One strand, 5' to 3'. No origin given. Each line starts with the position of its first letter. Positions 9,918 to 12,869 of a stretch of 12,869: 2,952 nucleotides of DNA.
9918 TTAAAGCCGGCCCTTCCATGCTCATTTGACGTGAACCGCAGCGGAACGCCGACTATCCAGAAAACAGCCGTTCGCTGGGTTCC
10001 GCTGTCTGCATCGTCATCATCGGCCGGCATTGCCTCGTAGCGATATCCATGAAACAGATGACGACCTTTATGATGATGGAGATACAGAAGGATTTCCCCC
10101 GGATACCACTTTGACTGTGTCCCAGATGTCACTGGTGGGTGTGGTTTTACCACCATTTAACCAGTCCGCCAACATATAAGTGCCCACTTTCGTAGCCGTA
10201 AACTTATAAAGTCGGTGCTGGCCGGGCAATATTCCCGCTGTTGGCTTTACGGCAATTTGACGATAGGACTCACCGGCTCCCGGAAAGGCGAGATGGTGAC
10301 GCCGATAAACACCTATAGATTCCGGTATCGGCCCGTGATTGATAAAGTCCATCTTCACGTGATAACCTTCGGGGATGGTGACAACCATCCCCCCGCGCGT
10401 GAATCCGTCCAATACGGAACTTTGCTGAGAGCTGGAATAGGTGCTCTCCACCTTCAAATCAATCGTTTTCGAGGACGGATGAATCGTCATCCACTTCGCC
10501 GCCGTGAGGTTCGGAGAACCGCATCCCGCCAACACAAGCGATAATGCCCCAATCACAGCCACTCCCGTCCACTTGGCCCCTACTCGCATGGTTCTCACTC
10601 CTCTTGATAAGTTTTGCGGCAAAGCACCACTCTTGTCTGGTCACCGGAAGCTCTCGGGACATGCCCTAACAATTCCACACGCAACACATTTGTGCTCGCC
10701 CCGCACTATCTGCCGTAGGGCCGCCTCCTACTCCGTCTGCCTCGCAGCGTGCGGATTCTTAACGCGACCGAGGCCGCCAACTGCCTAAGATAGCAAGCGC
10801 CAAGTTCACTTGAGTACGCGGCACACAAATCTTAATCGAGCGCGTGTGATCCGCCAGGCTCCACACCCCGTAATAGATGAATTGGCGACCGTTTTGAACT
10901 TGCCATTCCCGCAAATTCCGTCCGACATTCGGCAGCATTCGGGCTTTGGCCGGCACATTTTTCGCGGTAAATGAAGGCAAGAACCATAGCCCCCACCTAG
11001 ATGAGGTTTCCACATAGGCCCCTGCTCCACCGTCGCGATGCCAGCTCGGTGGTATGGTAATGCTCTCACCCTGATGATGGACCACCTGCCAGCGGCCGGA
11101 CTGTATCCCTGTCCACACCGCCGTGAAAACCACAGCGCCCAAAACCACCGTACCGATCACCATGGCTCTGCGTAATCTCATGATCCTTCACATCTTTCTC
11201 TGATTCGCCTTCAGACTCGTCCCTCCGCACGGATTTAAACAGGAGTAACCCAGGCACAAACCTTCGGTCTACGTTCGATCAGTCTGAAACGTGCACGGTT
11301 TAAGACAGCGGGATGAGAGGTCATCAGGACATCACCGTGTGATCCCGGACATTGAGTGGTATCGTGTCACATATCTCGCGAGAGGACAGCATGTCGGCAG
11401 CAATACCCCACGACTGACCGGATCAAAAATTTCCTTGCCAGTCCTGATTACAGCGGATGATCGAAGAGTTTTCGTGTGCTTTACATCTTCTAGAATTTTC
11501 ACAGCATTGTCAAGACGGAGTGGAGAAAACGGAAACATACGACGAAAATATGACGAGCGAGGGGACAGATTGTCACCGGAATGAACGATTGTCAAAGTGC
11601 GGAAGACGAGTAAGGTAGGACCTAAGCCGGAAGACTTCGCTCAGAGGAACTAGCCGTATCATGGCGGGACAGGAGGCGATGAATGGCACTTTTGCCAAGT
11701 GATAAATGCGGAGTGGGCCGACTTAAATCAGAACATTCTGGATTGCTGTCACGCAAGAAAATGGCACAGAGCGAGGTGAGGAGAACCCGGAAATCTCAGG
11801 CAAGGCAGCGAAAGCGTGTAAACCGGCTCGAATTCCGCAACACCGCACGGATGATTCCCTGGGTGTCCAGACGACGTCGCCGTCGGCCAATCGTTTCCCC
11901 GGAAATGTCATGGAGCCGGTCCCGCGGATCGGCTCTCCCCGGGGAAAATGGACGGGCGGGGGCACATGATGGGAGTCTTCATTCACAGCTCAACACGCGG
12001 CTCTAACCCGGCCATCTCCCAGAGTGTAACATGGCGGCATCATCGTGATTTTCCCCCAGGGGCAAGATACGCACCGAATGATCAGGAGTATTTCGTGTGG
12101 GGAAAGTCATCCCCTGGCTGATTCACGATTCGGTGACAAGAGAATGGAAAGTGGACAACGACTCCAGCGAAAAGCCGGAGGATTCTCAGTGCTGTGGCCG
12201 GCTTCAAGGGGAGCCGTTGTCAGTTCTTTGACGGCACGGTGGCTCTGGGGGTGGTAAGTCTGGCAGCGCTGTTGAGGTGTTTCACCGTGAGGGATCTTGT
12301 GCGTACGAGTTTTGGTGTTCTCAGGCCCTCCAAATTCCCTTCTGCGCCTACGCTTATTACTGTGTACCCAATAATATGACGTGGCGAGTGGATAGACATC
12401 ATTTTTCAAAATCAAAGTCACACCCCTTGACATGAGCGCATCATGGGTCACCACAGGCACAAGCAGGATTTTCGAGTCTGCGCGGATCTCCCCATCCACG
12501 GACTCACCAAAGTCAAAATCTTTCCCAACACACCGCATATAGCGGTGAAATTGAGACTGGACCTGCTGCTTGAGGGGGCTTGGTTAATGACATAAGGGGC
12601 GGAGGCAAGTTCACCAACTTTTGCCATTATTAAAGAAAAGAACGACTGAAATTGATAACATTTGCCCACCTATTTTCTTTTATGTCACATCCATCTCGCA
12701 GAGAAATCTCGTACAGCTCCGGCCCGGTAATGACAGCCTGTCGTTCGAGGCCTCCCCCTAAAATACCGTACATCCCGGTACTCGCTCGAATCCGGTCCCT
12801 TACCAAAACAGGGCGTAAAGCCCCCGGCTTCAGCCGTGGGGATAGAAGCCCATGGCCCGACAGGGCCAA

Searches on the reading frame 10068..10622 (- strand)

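Call 9: search_protein_families(library=pfam, proteins=[window:10068-10622:-], max_evalue=0.01)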
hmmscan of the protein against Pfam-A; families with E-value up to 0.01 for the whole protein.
window:10068-10622:- (184 aa): 1 family
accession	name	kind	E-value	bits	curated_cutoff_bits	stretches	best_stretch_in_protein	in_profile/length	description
PF06525.17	SoxE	-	7.2e-05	22.8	21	1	45-106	6-66/149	Sulfocyanin (SoxE) domain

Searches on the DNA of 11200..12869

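Call 4: search_rna_families(source=window, start=11200, end=12869, threshold=evalue, max_evalue=10, show_alignments=3)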
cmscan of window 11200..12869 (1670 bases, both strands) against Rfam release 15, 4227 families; matches with E-value up to 10: 4.
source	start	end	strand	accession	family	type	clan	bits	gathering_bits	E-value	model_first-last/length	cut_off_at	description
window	12142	12234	+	RF00764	mir-191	Gene; miRNA;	-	20.2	54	0.24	1-91/91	no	mir-191 microRNA precursor family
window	12141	12233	-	RF00764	mir-191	Gene; miRNA;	-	16.7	54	2.4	1-91/91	no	mir-191 microRNA precursor family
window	12368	12506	-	RF01736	flg-Rhizobiales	Cis-reg;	-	15.5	55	2.8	1-141/141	no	flg-Rhizobiales RNA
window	12810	12840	-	RF01687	Acido-Lenti-1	Gene; sRNA;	-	14.2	37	3.7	1-46/46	no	Acido-Lenti-1 RNA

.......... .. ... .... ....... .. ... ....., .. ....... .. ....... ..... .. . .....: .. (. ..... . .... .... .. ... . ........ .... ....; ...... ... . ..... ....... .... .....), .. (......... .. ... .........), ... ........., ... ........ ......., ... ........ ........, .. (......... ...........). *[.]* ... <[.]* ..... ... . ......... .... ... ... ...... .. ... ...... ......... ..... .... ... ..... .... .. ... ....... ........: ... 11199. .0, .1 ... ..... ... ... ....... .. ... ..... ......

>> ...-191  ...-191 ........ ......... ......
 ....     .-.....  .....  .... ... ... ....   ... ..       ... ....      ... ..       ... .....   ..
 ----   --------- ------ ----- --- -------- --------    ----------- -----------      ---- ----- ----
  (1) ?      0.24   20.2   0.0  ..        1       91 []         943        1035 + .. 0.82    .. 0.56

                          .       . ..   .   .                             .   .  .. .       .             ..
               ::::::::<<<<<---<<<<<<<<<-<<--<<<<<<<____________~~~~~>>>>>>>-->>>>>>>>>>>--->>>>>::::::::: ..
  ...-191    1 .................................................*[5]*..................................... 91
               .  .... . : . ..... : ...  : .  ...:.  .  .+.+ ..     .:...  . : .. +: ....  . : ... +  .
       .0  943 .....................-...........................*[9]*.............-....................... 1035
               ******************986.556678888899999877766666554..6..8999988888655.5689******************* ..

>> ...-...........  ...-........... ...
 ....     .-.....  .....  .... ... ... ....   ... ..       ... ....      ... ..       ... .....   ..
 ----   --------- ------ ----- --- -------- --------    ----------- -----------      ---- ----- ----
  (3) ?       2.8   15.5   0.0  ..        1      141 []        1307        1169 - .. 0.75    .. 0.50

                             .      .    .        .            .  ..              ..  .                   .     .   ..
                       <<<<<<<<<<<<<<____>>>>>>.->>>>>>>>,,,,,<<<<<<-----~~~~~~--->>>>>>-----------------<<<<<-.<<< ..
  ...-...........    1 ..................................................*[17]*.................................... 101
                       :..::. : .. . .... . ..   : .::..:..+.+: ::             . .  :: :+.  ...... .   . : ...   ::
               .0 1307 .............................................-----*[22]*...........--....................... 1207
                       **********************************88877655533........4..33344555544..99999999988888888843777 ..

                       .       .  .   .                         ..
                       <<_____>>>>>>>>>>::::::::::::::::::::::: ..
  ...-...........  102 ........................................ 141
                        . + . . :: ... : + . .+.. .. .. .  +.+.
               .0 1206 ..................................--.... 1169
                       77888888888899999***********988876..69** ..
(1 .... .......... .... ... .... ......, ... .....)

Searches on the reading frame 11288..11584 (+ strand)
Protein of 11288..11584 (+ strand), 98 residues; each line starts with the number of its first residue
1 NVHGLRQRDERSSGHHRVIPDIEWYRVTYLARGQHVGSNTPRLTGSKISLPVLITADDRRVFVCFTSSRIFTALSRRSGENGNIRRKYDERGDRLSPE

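Call 19: search_protein_families(library=pfam, proteins=[window:11288-11584:+], max_evalue=1)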
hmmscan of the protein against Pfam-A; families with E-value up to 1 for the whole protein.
window:11288-11584:+ (98 aa): 1 family
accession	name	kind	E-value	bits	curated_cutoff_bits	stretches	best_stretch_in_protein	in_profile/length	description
PF07179.17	SseB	-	0.04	14.5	21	1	42-71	45-74/124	SseB protein N-terminal domain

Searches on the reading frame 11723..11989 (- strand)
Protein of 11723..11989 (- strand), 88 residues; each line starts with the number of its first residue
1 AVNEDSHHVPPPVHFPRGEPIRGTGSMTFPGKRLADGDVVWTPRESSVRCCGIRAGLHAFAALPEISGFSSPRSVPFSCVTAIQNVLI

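Call 19: search_protein_families(library=pfam, proteins=[window:11723-11989:-], max_evalue=1)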
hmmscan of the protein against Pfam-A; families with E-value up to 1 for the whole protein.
window:11723-11989:- (88 aa): 0 families

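Call 69: find_homologous_proteins(query=window:11723-11989:-, max_evalue=0.01)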
Query window:11723-11989:-: no candidate shares three 5-residue words with the query. No homologue found.

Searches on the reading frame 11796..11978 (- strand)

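Call 19: search_protein_families(library=pfam, proteins=[window:11796-11978:-], max_evalue=1)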
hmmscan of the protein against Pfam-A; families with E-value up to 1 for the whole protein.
window:11796-11978:- (60 aa): 1 family
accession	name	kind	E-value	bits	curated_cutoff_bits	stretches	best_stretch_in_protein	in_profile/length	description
PF09052.15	SipA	-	0.18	11.8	25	1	19-49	177-207/214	SipA N-terminal domain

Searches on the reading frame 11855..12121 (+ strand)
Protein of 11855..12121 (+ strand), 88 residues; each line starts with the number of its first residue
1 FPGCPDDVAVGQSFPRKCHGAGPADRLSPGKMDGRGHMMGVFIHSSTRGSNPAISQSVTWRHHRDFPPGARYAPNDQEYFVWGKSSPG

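Call 19: search_protein_families(library=pfam, proteins=[window:11855-12121:+], max_evalue=1)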
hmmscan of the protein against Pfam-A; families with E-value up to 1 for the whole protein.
window:11855-12121:+ (88 aa): 0 families

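Call 68: find_homologous_proteins(query=window:11855-12121:+, max_evalue=0.01)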
Query window:11855-12121:+: no candidate shares three 5-residue words with the query. No homologue found.
